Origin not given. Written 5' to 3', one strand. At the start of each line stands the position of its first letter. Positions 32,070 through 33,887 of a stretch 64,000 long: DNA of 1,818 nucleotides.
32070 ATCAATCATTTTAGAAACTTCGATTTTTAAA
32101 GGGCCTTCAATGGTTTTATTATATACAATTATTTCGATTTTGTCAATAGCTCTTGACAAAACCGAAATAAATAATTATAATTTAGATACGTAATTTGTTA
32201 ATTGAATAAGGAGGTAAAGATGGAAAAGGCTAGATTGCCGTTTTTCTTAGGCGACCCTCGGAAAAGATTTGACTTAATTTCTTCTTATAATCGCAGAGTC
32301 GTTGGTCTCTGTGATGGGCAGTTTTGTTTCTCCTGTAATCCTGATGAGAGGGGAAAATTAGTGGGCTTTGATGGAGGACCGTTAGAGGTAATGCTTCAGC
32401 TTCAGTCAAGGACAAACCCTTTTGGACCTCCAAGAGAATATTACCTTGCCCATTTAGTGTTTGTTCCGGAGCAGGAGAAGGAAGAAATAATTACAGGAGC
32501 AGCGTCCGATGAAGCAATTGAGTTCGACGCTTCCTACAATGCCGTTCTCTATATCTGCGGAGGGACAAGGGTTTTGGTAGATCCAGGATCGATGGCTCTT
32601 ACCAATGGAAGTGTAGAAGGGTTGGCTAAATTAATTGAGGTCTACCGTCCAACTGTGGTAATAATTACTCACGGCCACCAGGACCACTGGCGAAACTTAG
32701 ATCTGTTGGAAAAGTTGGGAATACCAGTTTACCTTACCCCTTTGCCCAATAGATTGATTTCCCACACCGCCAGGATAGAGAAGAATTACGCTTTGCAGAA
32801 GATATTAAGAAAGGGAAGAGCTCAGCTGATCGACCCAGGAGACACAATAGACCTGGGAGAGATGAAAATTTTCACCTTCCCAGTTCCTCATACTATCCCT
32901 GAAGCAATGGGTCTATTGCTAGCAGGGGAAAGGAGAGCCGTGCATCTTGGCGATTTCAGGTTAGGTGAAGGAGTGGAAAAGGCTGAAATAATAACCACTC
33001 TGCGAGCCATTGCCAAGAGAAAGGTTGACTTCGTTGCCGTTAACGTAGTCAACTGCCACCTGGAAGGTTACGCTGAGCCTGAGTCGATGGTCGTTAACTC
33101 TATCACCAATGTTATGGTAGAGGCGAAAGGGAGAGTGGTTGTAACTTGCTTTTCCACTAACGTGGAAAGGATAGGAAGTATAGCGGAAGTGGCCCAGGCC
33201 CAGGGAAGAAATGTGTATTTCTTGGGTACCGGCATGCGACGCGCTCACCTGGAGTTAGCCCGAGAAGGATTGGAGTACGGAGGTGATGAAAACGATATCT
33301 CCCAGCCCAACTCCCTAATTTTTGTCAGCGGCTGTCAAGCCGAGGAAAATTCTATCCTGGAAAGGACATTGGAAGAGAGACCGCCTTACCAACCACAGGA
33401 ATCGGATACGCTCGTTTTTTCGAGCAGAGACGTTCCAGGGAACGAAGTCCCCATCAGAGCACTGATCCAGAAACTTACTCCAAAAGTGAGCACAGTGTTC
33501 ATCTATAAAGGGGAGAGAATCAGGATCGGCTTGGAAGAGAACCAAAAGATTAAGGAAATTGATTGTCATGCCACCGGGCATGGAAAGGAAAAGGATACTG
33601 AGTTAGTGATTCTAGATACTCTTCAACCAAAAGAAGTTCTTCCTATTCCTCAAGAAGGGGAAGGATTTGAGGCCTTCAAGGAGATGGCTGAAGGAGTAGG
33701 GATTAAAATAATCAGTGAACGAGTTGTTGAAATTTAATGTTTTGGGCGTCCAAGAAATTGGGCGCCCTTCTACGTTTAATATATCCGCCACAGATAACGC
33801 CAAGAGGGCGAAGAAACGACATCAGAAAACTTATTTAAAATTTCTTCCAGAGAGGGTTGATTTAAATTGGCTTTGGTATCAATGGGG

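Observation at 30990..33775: Self-contained, G+C-richer divergent two-gene cassette (RNase J-like nuclease plus unrecognisable 297-aa protein) between ftsH and truD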

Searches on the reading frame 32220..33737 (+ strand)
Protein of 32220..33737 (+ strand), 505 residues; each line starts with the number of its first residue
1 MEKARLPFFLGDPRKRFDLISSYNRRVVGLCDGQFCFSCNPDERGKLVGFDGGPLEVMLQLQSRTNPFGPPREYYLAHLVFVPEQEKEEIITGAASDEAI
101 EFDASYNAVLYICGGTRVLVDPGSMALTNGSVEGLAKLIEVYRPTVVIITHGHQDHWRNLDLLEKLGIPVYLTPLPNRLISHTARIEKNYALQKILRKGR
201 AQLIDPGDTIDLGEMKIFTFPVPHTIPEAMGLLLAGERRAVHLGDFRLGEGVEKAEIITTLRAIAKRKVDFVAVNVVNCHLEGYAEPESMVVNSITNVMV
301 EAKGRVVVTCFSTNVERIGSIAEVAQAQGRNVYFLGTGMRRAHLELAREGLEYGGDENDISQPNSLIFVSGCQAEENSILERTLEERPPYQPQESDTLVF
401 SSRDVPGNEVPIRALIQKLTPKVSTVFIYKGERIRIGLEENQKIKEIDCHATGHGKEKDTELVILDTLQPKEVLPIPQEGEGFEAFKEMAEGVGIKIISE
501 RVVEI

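Call 5: search_protein_families(library=pfam, proteins=[window:32220-33737:+], max_evalue=1)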
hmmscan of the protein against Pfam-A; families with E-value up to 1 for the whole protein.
window:32220-33737:+ (505 aa): 7 families
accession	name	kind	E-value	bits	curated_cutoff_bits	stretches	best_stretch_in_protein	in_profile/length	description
PF22505.1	RNase_J_b_CASP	-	3.3e-16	59.7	27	1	303-419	1-126/126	Ribonuclease J, beta-CASP domain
PF12706.13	Lactamase_B_2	-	1.1e-11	45.1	27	1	116-252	1-149/200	Beta-lactamase superfamily domain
PF00753.33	Lactamase_B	-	6.5e-10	39.7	22.7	1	107-253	7-157/196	Metallo-beta-lactamase superfamily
PF13483.12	Lactamase_B_3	-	4.1e-05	24.1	24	1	107-225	8-83/160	Beta-lactamase superfamily domain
PF19583.5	ODP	-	0.00096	19.5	27.2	1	106-188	3-85/194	ODP family beta lactamase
PF07521.17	RMMBL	-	0.042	14.3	21.6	1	133-172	21-62/63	Zn-dependent metallo-hydrolase RNA specificity domain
PF13435.11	Cytochrome_C554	-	0.2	13.1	20.8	0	441-460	46-65/84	Cytochrome c554 and c-prime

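Call 6: search_protein_families(library=ncbifam, proteins=[window:32220-33737:+], max_evalue=1)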
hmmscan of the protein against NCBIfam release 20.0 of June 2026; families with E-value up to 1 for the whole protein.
window:32220-33737:+ (505 aa): 16 families
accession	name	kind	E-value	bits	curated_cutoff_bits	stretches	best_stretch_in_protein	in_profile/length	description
NF047419.1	RNase_J1_RnjA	exception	3.9e-37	128.2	820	1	146-496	62-402/549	ribonuclease J1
TIGR00649.1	MG423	subfamily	3.4e-35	121.5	400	1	147-496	62-402/546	RNase J family beta-CASP ribonuclease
NF012229.1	bla_class_B_core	domain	9.5e-07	29.1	100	1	107-220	16-123/139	metallo-beta-lactamase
NF033088.2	bla_subclass_B1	equivalog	0.00025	20.8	200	1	105-194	30-119/217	subclass B1 metallo-beta-lactamase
NF000259.2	blaNDM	exception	0.0024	17.1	580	1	109-225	77-190/270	NDM family subclass B1 metallo-beta-lactamase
NF008887.0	PRK11921.1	equivalog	0.0041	16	635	1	103-218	32-137/396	anaerobic nitric oxide reductase flavorubredoxin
NF001911.0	PRK00685.1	equivalog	0.0044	16.5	144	1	114-159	16-56/228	metal-dependent hydrolase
NF033736.2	blaAFM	exception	0.012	14.8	590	1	140-225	105-187/267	AFM family subclass B1 metallo-beta-lactamase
TIGR03675.1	arCOG00543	equivalog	0.061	11.5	580.2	1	114-175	196-262/631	beta-CASP ribonuclease aCPSF1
NF009864.0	PRK13327.1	equivalog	0.091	12.3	347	1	283-386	90-193/242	type III pantothenate kinase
TIGR03413.1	GSH_gloB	equivalog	0.099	12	200.8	1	118-190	23-90/248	hydroxyacylglutathione hydrolase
NF000444.3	blaEBR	exception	0.15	11.6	475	1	146-189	87-130/234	EBR family subclass B1 metallo-beta-lactamase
NF038184.1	blaVMB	exception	0.19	11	500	1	137-182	79-126/242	VMB family subclass B1 metallo-beta-lactamase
NF012145.1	blaDIM_SIM_IMP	exception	0.21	11.3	288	1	141-194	61-114/209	DIM/SIM/IMP family subclass B1 metallo-beta-lactamase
NF003954.0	PRK05452.1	equivalog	0.21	10.4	711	1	103-220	32-140/479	anaerobic nitric oxide reductase flavorubredoxin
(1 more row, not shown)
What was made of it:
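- On RNase J (Pfam PF22505 + PF17770; NCBIfam TIGR00649 / NF047419): NF047419 scores 128.2 against 820 (call 6).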

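Call 7: search_protein_families(library=padloc, proteins=[window:32220-33737:+], max_evalue=1)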
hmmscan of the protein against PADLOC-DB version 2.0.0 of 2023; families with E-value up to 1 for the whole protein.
window:32220-33737:+ (505 aa): 0 families

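Call 8: search_protein_families(library=phrogs, proteins=[window:32220-33737:+], max_evalue=1)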
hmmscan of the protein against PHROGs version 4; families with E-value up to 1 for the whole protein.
window:32220-33737:+ (505 aa): 1 family
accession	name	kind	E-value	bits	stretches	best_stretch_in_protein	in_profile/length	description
phrog_392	-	other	9.3e-10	39.5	1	105-245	16-149/348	metal-dependent hydrolase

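Call 10: find_homologous_proteins(query=window:32220-33737:+, max_evalue=0.001)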
Query window:32220-33737:+ (505 aa): 33 proteins with E <= 0.001 among 8000 candidates.
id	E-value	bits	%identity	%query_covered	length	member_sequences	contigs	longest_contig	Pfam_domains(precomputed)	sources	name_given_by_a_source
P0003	0.0e+0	1140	100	100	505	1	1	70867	PF12706.14,PF22505.2,PF00753.34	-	-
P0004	5.5e-293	990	86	100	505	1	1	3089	PF12706.14,PF22505.2,PF00753.34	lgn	-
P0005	9.5e-170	583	56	100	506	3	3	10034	PF12706.14,PF22505.2,PF07521.18,PF00753.34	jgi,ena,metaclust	metaclust:\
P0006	1.8e-165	569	54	100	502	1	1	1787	PF12706.14,PF22505.2,PF00753.34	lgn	-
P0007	1.2e-160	554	52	100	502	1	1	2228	PF12706.14,PF22505.2,PF00753.34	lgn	-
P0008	3.5e-153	529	51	100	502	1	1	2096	PF12706.14,PF22505.2,PF00753.34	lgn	-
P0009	1.7e-137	477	49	98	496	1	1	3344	PF12706.14,PF22505.2,PF00753.34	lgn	-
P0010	1.1e-105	372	44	100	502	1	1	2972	PF12706.14,PF22505.2,PF00753.34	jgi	-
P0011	1.2e-102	362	43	99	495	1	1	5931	PF12706.14,PF22505.2,PF00753.34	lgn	-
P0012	1.4e-101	359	42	100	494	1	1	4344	PF12706.14,PF22505.2,PF00753.34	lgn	-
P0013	2.8e-98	348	40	100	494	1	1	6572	PF12706.14,PF22505.2,PF00753.34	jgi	-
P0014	1.2e-96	342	39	100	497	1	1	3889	PF12706.14,PF22505.2,PF00753.34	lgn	-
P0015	2.0e-92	328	41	97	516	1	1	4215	PF22505.2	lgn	-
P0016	5.8e-91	324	39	99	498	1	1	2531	PF12706.14,PF22505.2,PF00753.34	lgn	-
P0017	9.4e-80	287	38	97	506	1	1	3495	PF22505.2,PF00753.34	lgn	-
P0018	4.1e-48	182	31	99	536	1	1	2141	PF12706.14,PF22505.2,PF00753.34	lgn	-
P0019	5.5e-24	103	28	65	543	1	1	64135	PF12706.14,PF22505.2,PF07521.18,PF00753.34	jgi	jgi:ribonuclease J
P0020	4.7e-20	90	26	69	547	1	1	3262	PF17770.8,PF12706.14,PF22505.2,PF07521.18,PF00753.34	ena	-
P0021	1.1e-19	89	26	69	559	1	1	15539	PF17770.8,PF12706.14,PF22505.2,PF07521.18,PF00753.34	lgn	-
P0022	4.0e-19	87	26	77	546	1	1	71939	PF17770.8,PF12706.14,PF22505.2,PF07521.18,PF00753.34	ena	-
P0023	1.2e-18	85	25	70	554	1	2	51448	PF17770.8,PF12706.14,PF22505.2,PF07521.18,PF00753.34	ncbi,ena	-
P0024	1.9e-18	84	27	69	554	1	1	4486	PF17770.8,PF12706.14,PF22505.2,PF23023.2,PF07521.18,PF00753.34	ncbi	ncbi:unnamed protein product, partial [Laminaria digitata]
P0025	4.1e-18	83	24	76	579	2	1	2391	PF17770.8,PF12706.14,PF22505.2,PF23023.2,PF07521.18,PF00753.34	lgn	-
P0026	6.7e-18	83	28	75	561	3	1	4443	PF17770.8,PF12706.14,PF22505.2,PF07521.18,PF00753.34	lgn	-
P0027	7.0e-18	83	28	65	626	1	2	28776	PF17770.8,PF12706.14,PF22505.2,PF00753.34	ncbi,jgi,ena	ncbi:MAG: ribonuclease J [Patescibacteria group bacterium]|jgi:ribonuclease J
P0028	7.8e-18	82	24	69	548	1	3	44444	PF17770.8,PF12706.14,PF22505.2,PF23023.2,PF07521.18,PF00753.34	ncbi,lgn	-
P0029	1.2e-17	82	28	69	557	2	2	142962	PF17770.8,PF12706.14,PF22505.2,PF23023.2,PF07521.18,PF00753.34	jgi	jgi:ribonuclease J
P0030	3.7e-16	77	25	69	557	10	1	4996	PF17770.8,PF12706.14,PF22505.2,PF07521.18,PF00753.34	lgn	-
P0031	4.8e-16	77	26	73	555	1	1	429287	PF17770.8,PF12706.14,PF22505.2,PF07521.18,PF00753.34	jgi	-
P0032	5.8e-16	76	26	68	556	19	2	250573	PF17770.8,PF12706.14,PF22505.2,PF07521.18,PF00753.34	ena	-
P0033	7.7e-14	69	25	69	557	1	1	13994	PF17770.8,PF12706.14,PF22505.2,PF07521.18,PF00753.34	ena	-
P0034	1.9e-13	68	24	82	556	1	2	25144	PF17770.8,PF12706.14,PF22505.2,PF07521.18,PF00753.34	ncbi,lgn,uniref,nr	ncbi:ribonuclease J [Amaricoccus sp.]|uniref:ribonuclease J n=1 Tax=Amaricoccus sp. TaxID=1872485 Re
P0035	1.1e-9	56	22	67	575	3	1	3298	PF17770.8,PF12706.14,PF22505.2,PF07521.18,PF00753.34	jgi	jgi:ribonuclease J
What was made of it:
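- Closest known: Bacterial RNase J1/J2. Different: There is no linker or C-terminal dimerisation domain PF17770 (calls 5, 10).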

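Call 12: find_encoding_contigs(protein=P0004, flank=10000, max_places=4)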
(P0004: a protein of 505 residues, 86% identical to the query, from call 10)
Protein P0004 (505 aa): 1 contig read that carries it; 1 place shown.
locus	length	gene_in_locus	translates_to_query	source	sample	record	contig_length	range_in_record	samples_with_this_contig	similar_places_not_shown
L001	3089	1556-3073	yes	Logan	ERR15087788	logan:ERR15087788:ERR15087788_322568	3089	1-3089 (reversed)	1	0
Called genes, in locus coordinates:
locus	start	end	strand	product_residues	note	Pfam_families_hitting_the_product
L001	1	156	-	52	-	?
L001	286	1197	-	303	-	-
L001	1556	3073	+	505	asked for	PF00753:Lactamase_B, PF12706:Lactamase_B_2, PF22505:RNase_J_b_CASP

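Call 13: find_encoding_contigs(protein=P0005, flank=10000, max_places=4)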
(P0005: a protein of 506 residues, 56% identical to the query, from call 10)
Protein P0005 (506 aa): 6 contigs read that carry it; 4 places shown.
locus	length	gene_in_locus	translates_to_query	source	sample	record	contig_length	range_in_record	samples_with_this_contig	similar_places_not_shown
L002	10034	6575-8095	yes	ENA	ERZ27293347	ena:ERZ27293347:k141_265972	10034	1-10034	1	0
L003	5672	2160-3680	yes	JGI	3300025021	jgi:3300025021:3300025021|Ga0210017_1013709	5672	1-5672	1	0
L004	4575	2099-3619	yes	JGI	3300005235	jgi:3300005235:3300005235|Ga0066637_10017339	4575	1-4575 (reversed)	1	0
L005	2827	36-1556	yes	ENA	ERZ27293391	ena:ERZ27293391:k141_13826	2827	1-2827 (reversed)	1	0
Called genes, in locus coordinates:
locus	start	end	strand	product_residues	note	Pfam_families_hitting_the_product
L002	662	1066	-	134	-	PF01245:Ribosomal_L19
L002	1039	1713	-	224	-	PF00849:PseudoU_synth_2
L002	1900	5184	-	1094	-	PF06480:FtsH_ext (weak), PF06068:TIP49 (faint), PF00004:AAA, PF14890:Intein_splicing, PF00004:AAA, PF17862:AAA_lid_3, PF01434:Peptidase_M41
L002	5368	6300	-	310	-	-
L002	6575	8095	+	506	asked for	PF00753:Lactamase_B, PF12706:Lactamase_B_2, PF07521:RMMBL (faint), PF22505:RNase_J_b_CASP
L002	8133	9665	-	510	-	PF01142:TruD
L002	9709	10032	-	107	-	?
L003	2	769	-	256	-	?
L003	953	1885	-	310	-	-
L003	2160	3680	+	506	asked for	PF00753:Lactamase_B, PF12706:Lactamase_B_2, PF07521:RMMBL (faint), PF22505:RNase_J_b_CASP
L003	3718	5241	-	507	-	PF01142:TruD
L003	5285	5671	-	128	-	?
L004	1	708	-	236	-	?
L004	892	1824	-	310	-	-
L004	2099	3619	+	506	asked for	PF00753:Lactamase_B, PF12706:Lactamase_B_2, PF07521:RMMBL (faint), PF22505:RNase_J_b_CASP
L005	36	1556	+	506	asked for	PF00753:Lactamase_B, PF12706:Lactamase_B_2, PF07521:RMMBL (faint), PF22505:RNase_J_b_CASP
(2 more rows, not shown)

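Call 14: find_encoding_contigs(protein=P0013, flank=10000, max_places=3)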
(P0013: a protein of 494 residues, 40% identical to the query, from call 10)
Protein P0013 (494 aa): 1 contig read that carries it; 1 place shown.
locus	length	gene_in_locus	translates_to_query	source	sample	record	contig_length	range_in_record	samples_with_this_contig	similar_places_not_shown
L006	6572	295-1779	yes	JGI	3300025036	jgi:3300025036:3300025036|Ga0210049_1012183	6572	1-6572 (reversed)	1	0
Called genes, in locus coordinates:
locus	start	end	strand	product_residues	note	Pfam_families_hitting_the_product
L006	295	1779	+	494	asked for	PF00753:Lactamase_B, PF12706:Lactamase_B_2, PF22505:RNase_J_b_CASP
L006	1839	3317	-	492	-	PF01142:TruD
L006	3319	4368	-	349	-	PF10447:EXOSC1 (faint), PF13509:S1_2 (faint), PF00575:S1 (weak), PF23459:S1_RRP5 (faint), PF00575:S1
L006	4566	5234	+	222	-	PF13483:Lactamase_B_3, PF12706:Lactamase_B_2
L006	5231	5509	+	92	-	-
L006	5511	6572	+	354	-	?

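Call 15: find_encoding_contigs(protein=P0011, flank=10000, max_places=3)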
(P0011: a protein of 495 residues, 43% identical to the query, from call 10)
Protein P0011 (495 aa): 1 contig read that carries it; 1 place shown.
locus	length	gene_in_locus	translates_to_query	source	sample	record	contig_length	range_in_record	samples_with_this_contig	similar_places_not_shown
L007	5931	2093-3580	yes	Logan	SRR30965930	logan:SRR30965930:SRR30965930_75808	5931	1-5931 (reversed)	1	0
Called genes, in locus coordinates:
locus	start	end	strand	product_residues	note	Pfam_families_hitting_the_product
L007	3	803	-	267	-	?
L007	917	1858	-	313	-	-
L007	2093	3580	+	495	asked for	PF00753:Lactamase_B (faint), PF12706:Lactamase_B_2, PF22505:RNase_J_b_CASP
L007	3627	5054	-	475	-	PF01142:TruD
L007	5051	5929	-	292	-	?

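Call 16: find_encoding_contigs(protein=P0012, flank=10000, max_places=3)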
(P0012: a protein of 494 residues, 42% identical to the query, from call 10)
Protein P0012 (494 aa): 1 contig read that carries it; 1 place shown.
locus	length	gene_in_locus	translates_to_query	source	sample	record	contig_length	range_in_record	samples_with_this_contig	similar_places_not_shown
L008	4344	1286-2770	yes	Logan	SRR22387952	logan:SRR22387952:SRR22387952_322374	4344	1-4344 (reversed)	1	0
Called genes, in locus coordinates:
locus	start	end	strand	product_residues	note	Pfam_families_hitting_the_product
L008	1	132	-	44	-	?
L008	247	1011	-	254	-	-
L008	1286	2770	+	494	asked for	PF00753:Lactamase_B (weak), PF12706:Lactamase_B_2, PF22505:RNase_J_b_CASP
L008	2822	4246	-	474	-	PF01142:TruD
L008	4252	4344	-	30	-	?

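Call 17: find_encoding_contigs(protein=P0015, flank=10000, max_places=3)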
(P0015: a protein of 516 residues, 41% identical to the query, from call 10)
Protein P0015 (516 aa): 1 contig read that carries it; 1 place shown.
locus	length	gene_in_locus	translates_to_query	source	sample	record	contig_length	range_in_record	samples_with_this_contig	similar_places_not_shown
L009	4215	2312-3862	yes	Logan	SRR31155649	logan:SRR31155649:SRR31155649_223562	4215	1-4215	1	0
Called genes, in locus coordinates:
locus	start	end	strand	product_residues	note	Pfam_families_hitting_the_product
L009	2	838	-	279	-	?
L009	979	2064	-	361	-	-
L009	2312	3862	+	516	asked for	PF22505:RNase_J_b_CASP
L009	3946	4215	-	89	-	?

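Call 36: search_solved_structures(query=A3, max_evalue=0.001, show_alignments=1)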
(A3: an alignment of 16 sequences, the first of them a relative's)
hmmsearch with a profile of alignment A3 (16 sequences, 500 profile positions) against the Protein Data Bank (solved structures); distinct sequences matched with E-value up to 0.001: 51.
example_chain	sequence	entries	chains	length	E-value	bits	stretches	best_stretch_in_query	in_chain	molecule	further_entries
3bk1_A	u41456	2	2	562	1.2e-53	185.7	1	103-416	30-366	Metal dependent hydrolase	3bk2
3zq4_A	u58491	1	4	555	5.5e-52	180.2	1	103-484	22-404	RIBONUCLEASE J 1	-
3t3n_A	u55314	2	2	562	6.7e-52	179.9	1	104-416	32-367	Metal dependent hydrolase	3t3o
7wnt_A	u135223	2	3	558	4.2e-49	170.7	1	104-488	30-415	Ribonuclease J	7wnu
6k6s_A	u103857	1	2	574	4.2e-48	167.4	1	103-472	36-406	Ribonuclease J 1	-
7pcr_A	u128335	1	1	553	1.3e-46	162.5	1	103-487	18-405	Ribonuclease J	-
8cgl_A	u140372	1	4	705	2e-46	161.9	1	103-486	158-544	Ribonuclease J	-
4xwt_A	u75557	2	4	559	2.3e-46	161.7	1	103-474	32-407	DR2417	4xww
5a0t_A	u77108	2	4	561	1.6e-43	152.3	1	104-472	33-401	RIBONUCLEASE J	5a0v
6k6w_A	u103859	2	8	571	1.8e-38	135.7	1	103-488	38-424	Ribonuclease J 2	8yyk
8yyj_A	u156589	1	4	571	2.3e-38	135.3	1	103-488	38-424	Ribonuclease J 2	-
8yyi_A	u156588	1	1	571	6.7e-38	133.8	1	103-488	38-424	Ribonuclease J 2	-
8yyg_A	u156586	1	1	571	7.8e-37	130.2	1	103-488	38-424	Ribonuclease J 2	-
8yyf_A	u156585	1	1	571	8.5e-37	130.1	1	103-488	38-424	Ribonuclease J 2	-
8yyh_A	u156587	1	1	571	8.6e-37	130.1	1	103-488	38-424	Ribonuclease J 2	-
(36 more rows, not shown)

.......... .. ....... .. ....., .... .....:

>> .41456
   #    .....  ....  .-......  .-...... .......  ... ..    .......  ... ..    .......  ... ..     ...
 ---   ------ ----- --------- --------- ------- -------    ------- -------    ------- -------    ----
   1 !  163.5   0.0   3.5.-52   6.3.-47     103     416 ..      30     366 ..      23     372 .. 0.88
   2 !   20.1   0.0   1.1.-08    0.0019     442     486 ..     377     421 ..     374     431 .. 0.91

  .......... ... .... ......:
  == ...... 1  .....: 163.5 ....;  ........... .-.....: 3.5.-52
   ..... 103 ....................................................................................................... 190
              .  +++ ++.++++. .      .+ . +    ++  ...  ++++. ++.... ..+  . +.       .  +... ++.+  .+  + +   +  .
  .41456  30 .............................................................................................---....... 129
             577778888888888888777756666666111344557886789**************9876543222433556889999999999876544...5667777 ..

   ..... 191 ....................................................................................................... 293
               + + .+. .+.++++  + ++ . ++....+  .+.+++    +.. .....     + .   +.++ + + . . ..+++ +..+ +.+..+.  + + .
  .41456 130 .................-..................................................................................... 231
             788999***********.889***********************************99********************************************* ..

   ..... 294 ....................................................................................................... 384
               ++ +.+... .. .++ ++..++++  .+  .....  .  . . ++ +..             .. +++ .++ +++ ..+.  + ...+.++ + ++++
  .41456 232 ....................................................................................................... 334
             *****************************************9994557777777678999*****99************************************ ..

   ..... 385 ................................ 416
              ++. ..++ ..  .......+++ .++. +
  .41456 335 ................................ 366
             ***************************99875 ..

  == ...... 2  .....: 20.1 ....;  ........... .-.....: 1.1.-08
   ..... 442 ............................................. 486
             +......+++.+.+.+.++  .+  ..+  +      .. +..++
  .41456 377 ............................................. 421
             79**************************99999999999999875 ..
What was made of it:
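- On RNase J (Pfam PF22505 + PF17770; NCBIfam TIGR00649 / NF047419): Aligned to 3bk1 through the IPGNE motif (call 36). Aligned to HASGH of 3bk1 (call 36).
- The family profile hits solved RNase J structures at E 1e-54 to 1e-32 (call 36).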

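Call 38: find_related_loci(query=A3, collection=genome_contigs, flank=10000)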
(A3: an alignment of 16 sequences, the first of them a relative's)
Query A3 (505 aa) in genome_contigs; peptide patterns used: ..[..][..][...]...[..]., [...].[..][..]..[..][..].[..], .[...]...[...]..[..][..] (x = any residue, [..] = any of these).
132 stretches matched a pattern; 104 encode a relative of the query (tblastn E <= 1e-3); the best 80 are kept; 80 distinct loci.
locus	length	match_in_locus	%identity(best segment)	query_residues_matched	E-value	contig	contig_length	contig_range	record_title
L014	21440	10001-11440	39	21-505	2e-86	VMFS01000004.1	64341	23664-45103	MAG: Parcubacteria group bacterium Gr01-1014_30 G01um101430_scaffold_133, whole genome shotgun sequence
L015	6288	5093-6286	43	1-406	9e-86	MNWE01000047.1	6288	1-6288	MAG: Parcubacteria group bacterium CG1_02_39_15 cg1_0.2_scaffold_12746_c, whole genome shotgun sequence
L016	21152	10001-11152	30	107-496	6e-37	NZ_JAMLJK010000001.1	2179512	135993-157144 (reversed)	Larsenimonas rhizosphaerae strain GH3-8 contig1, whole genome shotgun sequence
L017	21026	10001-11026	29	142-495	9e-35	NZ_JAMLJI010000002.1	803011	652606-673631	Larsenimonas suaedae strain DSM 22428 contig2, whole genome shotgun sequence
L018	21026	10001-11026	29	142-495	3e-34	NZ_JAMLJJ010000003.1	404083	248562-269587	Larsenimonas salina strain CCM 8464 contig3, whole genome shotgun sequence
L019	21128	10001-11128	28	107-496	5e-34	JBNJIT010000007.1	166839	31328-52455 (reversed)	MAG: Pseudomonadota bacterium isolate BWe25A 7, whole genome shotgun sequence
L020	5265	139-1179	29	143-497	8e-33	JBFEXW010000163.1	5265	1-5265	MAG: Marinobacterium sp. isolate Mix_mud09.2021.07.31 k141_1601688_length_5265_cov_9.0000, whole genome shotgun sequence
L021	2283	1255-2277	28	147-497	6e-33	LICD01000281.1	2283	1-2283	MAG: OM182 bacterium BACL3 MAG-120619-bin3 isolate BACL22 MAG-120619-bin3 contig04529_1_120619-bin3, whole genome shotgu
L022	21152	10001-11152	25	107-495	5e-32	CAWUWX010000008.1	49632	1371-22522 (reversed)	MAG: uncultured Alphaproteobacteria bacterium isolate HER22_SLC_100_bin_31_1 genome assembly, contig: HER22_SLC_100_bin_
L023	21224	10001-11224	28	94-495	1e-31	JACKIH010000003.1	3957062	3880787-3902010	MAG: Rhodospirillaceae bacterium isolate HK-STAS-PROT-2 HK-STAS-PROT-2_3, whole genome shotgun sequence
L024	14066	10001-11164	26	107-496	9e-31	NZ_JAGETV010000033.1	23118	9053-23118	Thiomicrorhabdus marina strain 6S2-11 scaffold_33_length=23119, whole genome shotgun sequence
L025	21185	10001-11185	25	107-499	7e-31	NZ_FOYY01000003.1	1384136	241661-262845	Thiomicrospira sp. ALE5, whole genome shotgun sequence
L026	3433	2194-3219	27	147-498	3e-30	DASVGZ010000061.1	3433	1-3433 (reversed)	MAG TPA_asm: Acidiphilium sp. isolate SMAG_U2128 k141_17246, whole genome shotgun sequence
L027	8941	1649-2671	28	147-497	4e-30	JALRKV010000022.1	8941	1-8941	MAG: Pseudomonadales bacterium isolate YM.18 YM_3745, whole genome shotgun sequence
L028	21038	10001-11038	28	143-498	3e-30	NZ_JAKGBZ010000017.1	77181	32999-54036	Acidiphilium iwatense strain KCTC 23505 KCTC-23505_17, whole genome shotgun sequence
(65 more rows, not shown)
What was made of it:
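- The family is very rare: 2 of 185,579 GTDB species representatives (call 38).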
